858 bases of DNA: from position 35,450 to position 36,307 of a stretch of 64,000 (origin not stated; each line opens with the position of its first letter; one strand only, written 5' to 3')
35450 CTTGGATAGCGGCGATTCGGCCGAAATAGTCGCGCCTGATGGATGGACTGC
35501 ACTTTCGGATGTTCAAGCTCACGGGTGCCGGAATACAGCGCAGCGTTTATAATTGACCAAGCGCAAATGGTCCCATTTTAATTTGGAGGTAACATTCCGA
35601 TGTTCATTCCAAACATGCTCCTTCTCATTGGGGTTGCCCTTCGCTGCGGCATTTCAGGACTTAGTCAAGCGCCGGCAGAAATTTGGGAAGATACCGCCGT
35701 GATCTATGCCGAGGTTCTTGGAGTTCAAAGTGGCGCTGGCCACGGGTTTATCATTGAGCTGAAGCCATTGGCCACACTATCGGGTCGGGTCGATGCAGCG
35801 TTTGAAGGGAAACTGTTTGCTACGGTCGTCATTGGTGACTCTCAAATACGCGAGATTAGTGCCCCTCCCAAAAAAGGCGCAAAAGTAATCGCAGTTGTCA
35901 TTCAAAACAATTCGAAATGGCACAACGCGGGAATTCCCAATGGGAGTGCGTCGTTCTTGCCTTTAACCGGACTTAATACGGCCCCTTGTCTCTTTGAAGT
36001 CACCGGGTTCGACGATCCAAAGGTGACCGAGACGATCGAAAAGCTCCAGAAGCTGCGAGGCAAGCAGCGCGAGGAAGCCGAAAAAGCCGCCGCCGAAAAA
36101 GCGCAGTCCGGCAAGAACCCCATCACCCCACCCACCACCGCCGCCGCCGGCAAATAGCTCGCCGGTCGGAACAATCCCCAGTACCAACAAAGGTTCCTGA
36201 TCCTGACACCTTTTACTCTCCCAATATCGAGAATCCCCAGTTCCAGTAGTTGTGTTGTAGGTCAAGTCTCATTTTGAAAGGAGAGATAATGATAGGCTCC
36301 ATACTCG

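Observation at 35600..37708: Tandem array of three paralogous small secreted proteins with divergent bodies and near-identical C-terminal tails and 3' flanks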

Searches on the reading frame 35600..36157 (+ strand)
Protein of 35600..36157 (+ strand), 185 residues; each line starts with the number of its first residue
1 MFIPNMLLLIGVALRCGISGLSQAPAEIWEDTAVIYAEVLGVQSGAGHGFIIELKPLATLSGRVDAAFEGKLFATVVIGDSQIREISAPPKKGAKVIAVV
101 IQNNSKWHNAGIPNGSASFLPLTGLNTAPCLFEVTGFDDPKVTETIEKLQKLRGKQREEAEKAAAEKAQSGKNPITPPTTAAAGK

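Call 5: search_protein_families(library=pfam, proteins=[window:35600-36157:+], max_evalue=1)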
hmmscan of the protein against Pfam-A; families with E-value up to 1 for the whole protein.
window:35600-36157:+ (185 aa): 0 families
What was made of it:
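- On Serralysin inhibitor family (AprI/Inh): The OB proteins have no Pfam hit (call 5).
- Closest known: NTR / TIMP-like OB-fold modules. Different: No sequence-profile match (call 5).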

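Call 6: search_protein_families(library=ncbifam, proteins=[window:35600-36157:+], max_evalue=1)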
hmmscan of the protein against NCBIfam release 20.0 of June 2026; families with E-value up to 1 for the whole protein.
window:35600-36157:+ (185 aa): 0 families

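Call 7: find_homologous_proteins(query=window:35600-36157:+, max_evalue=0.001)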
Query window:35600-36157:+ (185 aa): 54 proteins with E <= 0.001 among 407 candidates.
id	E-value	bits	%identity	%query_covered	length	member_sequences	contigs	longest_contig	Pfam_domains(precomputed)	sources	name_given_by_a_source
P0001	3.5e-115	400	100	100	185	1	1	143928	-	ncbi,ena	-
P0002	1.1e-47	180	51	94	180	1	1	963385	-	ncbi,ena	-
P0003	3.4e-43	165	50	85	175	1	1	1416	-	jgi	jgi:hypothetical protein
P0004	1.2e-40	157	48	88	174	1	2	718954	-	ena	-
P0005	5.2e-38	149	48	81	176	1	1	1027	-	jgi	jgi:hypothetical protein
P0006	3.9e-37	146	48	90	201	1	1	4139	-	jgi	jgi:hypothetical protein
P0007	2.2e-35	140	47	84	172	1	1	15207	-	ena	-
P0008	5.8e-35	139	46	94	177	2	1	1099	-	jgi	-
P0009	3.0e-34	136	48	93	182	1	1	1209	-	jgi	jgi:hypothetical protein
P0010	3.7e-34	136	48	85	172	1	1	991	-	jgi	jgi:hypothetical protein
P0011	1.9e-33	134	48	90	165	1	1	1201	-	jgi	jgi:hypothetical protein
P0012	3.9e-33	133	42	98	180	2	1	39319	-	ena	-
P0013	7.6e-33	132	47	90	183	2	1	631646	-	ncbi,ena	-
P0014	2.0e-32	130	49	88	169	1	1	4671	-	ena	-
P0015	3.1e-32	130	50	78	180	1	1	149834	-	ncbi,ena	-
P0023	1.6e-27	114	47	82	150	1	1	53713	-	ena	-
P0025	3.6e-27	113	41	84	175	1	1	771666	-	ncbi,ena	-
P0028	1.8e-26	111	45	72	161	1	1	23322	-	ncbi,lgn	-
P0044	2.1e-20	91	40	71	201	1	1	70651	-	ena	-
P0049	1.8e-17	82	41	71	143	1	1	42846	-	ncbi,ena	-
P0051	2.5e-16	78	34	94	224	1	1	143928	-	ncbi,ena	-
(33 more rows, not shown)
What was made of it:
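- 35600..36157 (+): Gene 1: intact 185-aa family member (identical to public protein P0001). It has a signal-like N-terminus, an OB barrel, a C-terminal helix and a Lys-terminated tail. 100% match to P0001 (call 7).
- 54 close homologues, all unnamed (call 7).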

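Call 10: find_related_loci(query=A1, collection=genome_contigs, flank=6000)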
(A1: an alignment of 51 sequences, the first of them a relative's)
Query A1 (185 aa) in genome_contigs; peptide patterns used: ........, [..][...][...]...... (x = any residue, [..] = any of these).
95 stretches matched a pattern; 1 encode a relative of the query (tblastn E <= 1e-3); 1 distinct loci.
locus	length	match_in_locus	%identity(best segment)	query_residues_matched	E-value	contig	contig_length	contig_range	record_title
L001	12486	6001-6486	41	1-156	2e-30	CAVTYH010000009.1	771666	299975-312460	MAG: Pirellulales bacterium isolate MFD04944.bin.2.167 genome assembly, contig: contig_87106, whole genome shotgun seque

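Call 11: find_encoding_contigs(protein=P0001, flank=3000, max_places=3)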
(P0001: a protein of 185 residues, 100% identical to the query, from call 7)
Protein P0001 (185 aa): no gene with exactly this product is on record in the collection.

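Call 12: find_encoding_contigs(protein=P0002, flank=6000, max_places=3)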
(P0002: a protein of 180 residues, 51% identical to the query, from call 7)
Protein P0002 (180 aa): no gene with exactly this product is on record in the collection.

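Call 13: find_encoding_contigs(protein=P0004, flank=6000, max_places=3)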
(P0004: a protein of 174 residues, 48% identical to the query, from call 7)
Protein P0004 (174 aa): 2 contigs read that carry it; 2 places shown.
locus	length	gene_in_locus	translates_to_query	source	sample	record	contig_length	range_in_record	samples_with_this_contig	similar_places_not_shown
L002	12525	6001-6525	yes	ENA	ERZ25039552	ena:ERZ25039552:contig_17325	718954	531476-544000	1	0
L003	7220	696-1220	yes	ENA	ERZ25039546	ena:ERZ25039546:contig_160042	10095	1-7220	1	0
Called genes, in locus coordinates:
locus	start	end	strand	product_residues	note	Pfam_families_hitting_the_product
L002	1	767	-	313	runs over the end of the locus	PF02899:Phage_int_SAM_1, PF13495:Phage_int_SAM_4, PF00589:Phage_integrase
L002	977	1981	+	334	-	PF07514:TraI_2 (weak), PF01966:HD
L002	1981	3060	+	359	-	PF07914:DUF1679 (faint), PF02958:EcKL, PF01636:APH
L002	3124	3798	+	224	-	-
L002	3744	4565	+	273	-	PF01554:MatE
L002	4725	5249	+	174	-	-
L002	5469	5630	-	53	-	-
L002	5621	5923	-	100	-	-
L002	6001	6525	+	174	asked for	-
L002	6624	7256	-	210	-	PF00072:Response_reg, PF00196:GerE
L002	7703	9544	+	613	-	PF00072:Response_reg, PF08447:PAS_3, PF13426:PAS_9 (faint), PF00989:PAS (faint), PF08448:PAS_4, PF07730:HisKA_3, PF02518:HATPase_c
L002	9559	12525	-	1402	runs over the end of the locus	PF03160:Calx-beta, PF19077:Big_13, PF17936:Big_6 (weak), PF19077:Big_13, PF17936:Big_6 (weak), PF19077:Big_13, PF19077:Big_13, PF19077:Big_13, +4 more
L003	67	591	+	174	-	-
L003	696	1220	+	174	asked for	-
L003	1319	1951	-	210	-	PF00072:Response_reg, PF00196:GerE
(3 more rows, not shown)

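Call 21: find_encoding_contigs(protein=P0013, flank=6000, max_places=2)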
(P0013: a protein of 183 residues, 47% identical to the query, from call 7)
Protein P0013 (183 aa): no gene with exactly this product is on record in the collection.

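Call 22: find_encoding_contigs(protein=P0015, flank=6000, max_places=2)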
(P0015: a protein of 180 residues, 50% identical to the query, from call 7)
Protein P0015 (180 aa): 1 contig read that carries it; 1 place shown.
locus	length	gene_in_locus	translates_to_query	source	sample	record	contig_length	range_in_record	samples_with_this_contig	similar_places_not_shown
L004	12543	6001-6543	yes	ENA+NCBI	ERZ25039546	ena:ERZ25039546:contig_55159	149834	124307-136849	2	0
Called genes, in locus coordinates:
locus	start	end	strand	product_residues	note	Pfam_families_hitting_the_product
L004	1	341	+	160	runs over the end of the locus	-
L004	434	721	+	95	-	-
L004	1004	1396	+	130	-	PF03965:Penicillinase_R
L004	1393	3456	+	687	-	PF05569:Peptidase_M56, PF02369:Big_1 (faint), PF13715:CarbopepD_reg_2 (faint), PF20598:DUF6795 (faint), PF13620:CarboxypepD_reg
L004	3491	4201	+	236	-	-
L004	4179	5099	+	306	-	-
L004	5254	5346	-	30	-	-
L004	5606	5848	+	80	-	-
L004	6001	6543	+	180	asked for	-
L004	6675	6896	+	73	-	-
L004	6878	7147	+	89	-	-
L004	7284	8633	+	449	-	PF01408:GFO_IDH_MocA, PF22725:GFO_IDH_MocA_C3, PF02894:GFO_IDH_MocA_C, PF19051:GFO_IDH_MocA_C2 (weak)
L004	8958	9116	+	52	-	-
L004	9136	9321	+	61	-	PF13396:PLDc_N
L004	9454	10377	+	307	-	-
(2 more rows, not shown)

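Call 24: predict_structure(alignment_id=A3)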
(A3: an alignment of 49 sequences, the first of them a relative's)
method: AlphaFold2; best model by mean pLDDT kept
length: 185 residues; sequences in the alignment: 49
mean_pLDDT: 87.3   pTM: 0.77
mean pLDDT of the five models: 87.3, 86.7, 84.6, 82.2, 81.4
residues with pLDDT >= 90: 125; 70-90: 33; 50-70: 20; < 50: 7
segments of 3 or more residues with pLDDT < 50: 14-19
pLDDT, mean of each block of 10 residues (from residue 1): 57 50 79 98 93 98 94 92 84 98 92 94 93 98 97 93 93 78 67
secondary structure, 60 per line:
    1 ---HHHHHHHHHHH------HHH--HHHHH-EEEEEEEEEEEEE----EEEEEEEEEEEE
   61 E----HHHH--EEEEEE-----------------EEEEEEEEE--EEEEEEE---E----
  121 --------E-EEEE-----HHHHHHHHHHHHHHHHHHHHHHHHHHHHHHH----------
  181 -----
elements in order: H4-14 H26-30 E32-44 E49-61 H66-69 E72-77 E95-103 E106-112 E131-134 H140-170
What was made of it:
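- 35600..36157 (+): AF2 model with pLDDT 87 and pTM 0.77 (call 24).
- On NTR / TIMP-like superfamily: The model has pLDDT 87 (call 24).
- AF2 model with pLDDT 87 (call 24). The low-complexity distal tail has lower model confidence (call 24). The conserved segment is a confidently modelled helix (call 24).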

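Call 26: search_protein_representatives(alignment_id=A3)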
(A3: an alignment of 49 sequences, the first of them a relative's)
Query: 49 sequences, 177 profile positions. Proteins with E-value up to 0.001 (for the whole library): 460; up to 1e-10: 293; up to 1e-30: 59. The best 150 are listed.
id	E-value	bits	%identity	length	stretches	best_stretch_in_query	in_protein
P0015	4.0e-64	231.8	-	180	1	1-172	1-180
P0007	8.6e-63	227.4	-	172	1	1-172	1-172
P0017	1.3e-61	223.5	-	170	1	6-176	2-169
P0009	3.3e-61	222.3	-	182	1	1-172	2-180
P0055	2.5e-60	219.4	-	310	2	1-159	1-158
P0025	1.3e-59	217.1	-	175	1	1-170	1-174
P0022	1.3e-59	217.0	-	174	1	1-171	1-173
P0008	2.6e-59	216.1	-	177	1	1-175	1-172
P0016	5.2e-59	215.1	-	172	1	1-172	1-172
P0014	1.8e-58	213.3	-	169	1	4-172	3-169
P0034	1.5e-55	203.9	-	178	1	1-172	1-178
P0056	2.9e-55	202.9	-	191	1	1-172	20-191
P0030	3.7e-55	202.5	-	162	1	6-172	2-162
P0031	4.4e-55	202.3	-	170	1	3-172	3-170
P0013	4.9e-55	202.1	-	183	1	1-172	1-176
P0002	5.4e-54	198.7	-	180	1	1-174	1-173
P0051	1.6e-53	197.2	-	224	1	4-173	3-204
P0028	1.6e-51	190.7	-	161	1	35-175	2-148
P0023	2.2e-47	177.2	-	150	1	23-175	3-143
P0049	3.1e-44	167.0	-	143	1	52-176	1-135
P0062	3.0e-40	154.0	-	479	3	22-155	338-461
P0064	3.3e-39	150.6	-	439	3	16-163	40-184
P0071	6.7e-37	143.1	-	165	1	15-159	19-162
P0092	8.7e-28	113.4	-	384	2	18-161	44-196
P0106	2.5e-24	102.1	-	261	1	1-125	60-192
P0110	1.1e-23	100.0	-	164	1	4-156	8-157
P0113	5.2e-23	97.8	-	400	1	8-160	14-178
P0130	3.1e-21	92.0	-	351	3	21-75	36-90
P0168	1.3e-18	83.5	-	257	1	22-157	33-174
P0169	1.4e-18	83.4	-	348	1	4-156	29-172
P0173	2.5e-18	82.6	-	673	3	25-155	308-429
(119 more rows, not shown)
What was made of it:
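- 460 clusters at E<=1e-3, including fusions of 2 or 3 domains (call 26).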

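Call 27: search_protein_families(library=pfam, proteins=[P0062, P0064, P0173, P0113, P0169, P0106, P0055, P0092, P0130, P0168], max_evalue=0.01)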
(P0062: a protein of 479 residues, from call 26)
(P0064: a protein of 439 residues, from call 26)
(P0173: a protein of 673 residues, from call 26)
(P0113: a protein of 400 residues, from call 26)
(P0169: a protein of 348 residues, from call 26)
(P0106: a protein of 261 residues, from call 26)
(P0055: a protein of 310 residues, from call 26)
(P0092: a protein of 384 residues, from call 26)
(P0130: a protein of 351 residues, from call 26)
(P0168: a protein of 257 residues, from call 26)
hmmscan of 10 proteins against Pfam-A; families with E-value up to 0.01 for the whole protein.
P0062 (479 aa): 0 families

P0064 (439 aa): 0 families

P0173 (673 aa): 0 families

P0113 (400 aa): 1 family
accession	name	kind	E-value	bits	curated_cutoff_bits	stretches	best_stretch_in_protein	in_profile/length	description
PF03781.23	FGE-sulfatase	-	3.9e-44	151.7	23.3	1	192-396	4-255/255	Sulfatase-modifying factor enzyme 1-like domain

P0169 (348 aa): 0 families

P0106 (261 aa): 0 families

P0055 (310 aa): 0 families

P0092 (384 aa): 0 families

P0130 (351 aa): 0 families

P0168 (257 aa): 0 families

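Call 31: find_related_loci(query=A3, collection=metagenome_contigs, flank=5000)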
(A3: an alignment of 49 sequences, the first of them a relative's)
Query A3 (185 aa) in metagenome_contigs; peptide patterns used: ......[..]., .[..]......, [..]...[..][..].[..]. (x = any residue, [..] = any of these).
415 stretches matched a pattern; 3 encode a relative of the query (tblastn E <= 1e-3); 3 distinct loci.
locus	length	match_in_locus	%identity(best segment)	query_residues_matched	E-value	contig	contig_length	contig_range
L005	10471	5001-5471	45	17-166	4e-38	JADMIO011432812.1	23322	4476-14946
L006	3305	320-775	44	32-183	3e-29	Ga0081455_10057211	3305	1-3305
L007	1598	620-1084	24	28-173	3e-8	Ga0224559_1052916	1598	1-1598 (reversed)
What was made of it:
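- Tried and rejected: Genome and metagenome locus scans returned few loci, 1 and 3 (calls 10, 31).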

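Call 33: find_encoding_contigs(protein=P0044, flank=6000, max_places=2)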
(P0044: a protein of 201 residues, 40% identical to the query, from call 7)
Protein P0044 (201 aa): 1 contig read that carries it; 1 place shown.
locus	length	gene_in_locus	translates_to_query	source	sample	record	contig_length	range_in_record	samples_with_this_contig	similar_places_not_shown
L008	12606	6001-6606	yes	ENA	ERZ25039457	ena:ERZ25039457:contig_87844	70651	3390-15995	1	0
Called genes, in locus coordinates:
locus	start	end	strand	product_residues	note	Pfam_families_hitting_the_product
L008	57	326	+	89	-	-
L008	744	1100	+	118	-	-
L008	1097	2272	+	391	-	PF13701:DDE_Tnp_1_4, PF01609:DDE_Tnp_1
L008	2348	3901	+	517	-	PF00353:HemolysinCabind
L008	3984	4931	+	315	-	PF17892:Cadherin_5, PF17963:Big_9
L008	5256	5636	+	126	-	-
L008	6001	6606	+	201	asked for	-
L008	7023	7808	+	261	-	-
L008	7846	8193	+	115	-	-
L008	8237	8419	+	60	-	-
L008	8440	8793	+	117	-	-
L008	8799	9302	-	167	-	-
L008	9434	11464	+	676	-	PF17963:Big_9 (weak)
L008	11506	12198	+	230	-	-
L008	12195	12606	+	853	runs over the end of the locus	PF00353:HemolysinCabind (weak), PF17963:Big_9 (weak)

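Call 34: find_encoding_contigs(protein=P0012, flank=6000, max_places=2)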
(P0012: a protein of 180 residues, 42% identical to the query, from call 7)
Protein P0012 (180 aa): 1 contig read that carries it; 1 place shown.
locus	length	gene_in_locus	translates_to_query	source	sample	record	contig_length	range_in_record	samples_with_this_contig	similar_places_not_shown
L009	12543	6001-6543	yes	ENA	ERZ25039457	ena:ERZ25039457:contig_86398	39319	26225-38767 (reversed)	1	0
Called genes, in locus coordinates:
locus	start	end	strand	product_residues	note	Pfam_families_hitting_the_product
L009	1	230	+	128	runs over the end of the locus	-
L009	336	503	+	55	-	-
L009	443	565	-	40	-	-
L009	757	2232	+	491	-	-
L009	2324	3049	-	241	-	-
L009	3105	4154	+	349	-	PF00353:HemolysinCabind (weak)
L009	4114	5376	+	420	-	-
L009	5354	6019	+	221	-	-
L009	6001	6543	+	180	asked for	-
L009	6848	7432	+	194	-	-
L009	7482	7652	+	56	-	-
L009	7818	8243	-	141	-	-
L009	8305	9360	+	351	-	PF04174:CP_ATPgrasp_1, PF14403:CP_ATPgrasp_2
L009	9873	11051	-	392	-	PF01595:CNNM, PF00571:CBS, PF03471:CorC_HlyC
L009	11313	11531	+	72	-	-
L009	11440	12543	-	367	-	PF00696:AA_kinase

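Call 35: find_encoding_contigs(protein=P0023, flank=6000, max_places=2)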
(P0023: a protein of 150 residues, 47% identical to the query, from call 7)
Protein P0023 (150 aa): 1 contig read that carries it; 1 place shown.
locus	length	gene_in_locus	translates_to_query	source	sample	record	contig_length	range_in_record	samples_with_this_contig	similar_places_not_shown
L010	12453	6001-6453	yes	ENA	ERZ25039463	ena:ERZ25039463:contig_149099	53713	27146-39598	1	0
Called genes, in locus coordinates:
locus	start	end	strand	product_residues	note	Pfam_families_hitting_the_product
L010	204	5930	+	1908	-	PF00353:HemolysinCabind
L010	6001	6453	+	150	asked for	-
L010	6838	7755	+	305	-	PF08401:ArdcN, PF18818:MPTase-PolyVal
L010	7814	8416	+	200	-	-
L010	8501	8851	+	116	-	PF05496:RuvB_N, PF20720:nSTAND3 (weak), PF00004:AAA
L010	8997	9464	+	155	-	PF17864:AAA_lid_4, PF05491:WHD_RuvB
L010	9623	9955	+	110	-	-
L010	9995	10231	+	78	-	-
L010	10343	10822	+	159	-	PF00589:Phage_integrase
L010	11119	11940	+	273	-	PF01548:DEDD_Tnp_IS110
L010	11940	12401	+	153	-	PF02371:Transposase_20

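Call 36: fold_search(model_id=the predicted structure, library=pdb)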
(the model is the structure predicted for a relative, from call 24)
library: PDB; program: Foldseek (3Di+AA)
matches with E <= 10: 1034; with E <= 0.001: 4
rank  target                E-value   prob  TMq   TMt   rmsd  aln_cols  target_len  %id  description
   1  1uap_MODEL_1_A        2.5e-04  1.00  0.36  0.48   5.9       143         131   13  NMR structure of the NTR domain from human PCOLCE1 (released 2003-07-15)
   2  6xzu_B                4.1e-04  1.00  0.38  0.45   5.9       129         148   12  Complex of C-terminal domain of murine complement C3b with the hC3Nb3 nanobody (released 2020-08-12)
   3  1pxu                  6.7e-04  1.00  0.37  0.49   5.5       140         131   16  Crystal structure of chicken NtA from a eukaryotic source at 2.2A resolution (released 2004-06-29)
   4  3i70                  9.7e-04  1.00  0.42  0.58   4.6       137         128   15  Long-wavelength structure of NtA (released 2010-03-02)
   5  5okz_m                1.2e-03  0.98  0.29  0.28   8.8       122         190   12  Crystal Strucrure of the Mpp6 Exosome complex (released 2017-08-30)
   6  1u5k_B                1.3e-03  1.00  0.30  0.24   2.4        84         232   17  Recombinational repair protein RecO (released 2004-10-26)
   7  1jc7                  1.8e-03  1.00  0.37  0.49   5.5       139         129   15  The Laminin-Binding Domain of Agrin is Structurally Related to N-TIMP-1 (released 2001-08-08)
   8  5fob_B                1.9e-03  1.00  0.39  0.10   7.1       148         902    7  Crystal Structure of Human Complement C3b in complex with Smallpox Inhibitor of Complement (SPICE) (released 2016-04-06)
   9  9u60_E                2.7e-03  1.00  0.34  0.06   6.6       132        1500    8  C3 convertases zymogen C4b2 in loading state (released 2026-01-14)
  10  5k36_I                3.3e-03  0.95  0.30  0.26  11.8       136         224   12  Structure of an eleven component nuclear RNA exosome complex bound to RNA (released 2016-11-02)
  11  7ad6_A                3.5e-03  1.00  0.38  0.09   5.4       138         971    6  Crystal structure of human complement C5 in complex with the K92 bovine knob domain peptide. (released 2021-03-10)
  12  4jcv_E                5.0e-03  1.00  0.30  0.26   7.1       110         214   14  Crystal structure of the RecOR complex in an open conformation (released 2013-08-07)
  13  5jtw_C                5.0e-03  0.99  0.33  0.24   6.2       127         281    9  Crystal structure of complement C4b re-refined using iMDFF (released 2016-08-10)
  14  8uin_B                6.0e-03  0.99  0.34  0.09   5.8       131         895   10  Structure of the C3bBb-albicin complex (released 2024-05-08)
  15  1w3s_A                6.4e-03  1.00  0.30  0.24   2.9        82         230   18  The crystal structure of RecO from Deinococcus radiodurans. (released 2005-02-23)
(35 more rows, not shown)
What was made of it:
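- On NTR / TIMP-like superfamily: The Foldseek top four are NTR, NtA or C345C (call 36).
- The Foldseek top four are all NTR, NtA or C345C, E 2.5e-4 to 1e-3 (call 36).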

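Call 52: search_protein_families(library=padloc, proteins=[window:35600-36157:+, P0113, P0062], max_evalue=0.1)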
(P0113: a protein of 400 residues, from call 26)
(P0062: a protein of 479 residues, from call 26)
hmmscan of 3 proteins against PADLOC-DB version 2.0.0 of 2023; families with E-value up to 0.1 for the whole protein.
window:35600-36157:+ (185 aa): 0 families

P0113 (400 aa): 0 families

P0062 (479 aa): 0 families

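Call 53: search_solved_structures(query=A3, max_evalue=1)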
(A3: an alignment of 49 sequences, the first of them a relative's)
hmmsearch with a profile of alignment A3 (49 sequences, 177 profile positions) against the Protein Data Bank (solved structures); distinct sequences matched with E-value up to 1: 1.
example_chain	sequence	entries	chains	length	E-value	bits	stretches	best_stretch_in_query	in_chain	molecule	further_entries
9d2f_E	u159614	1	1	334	0.53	13.1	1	70-128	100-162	Malate dehydrogenase, cytoplasmic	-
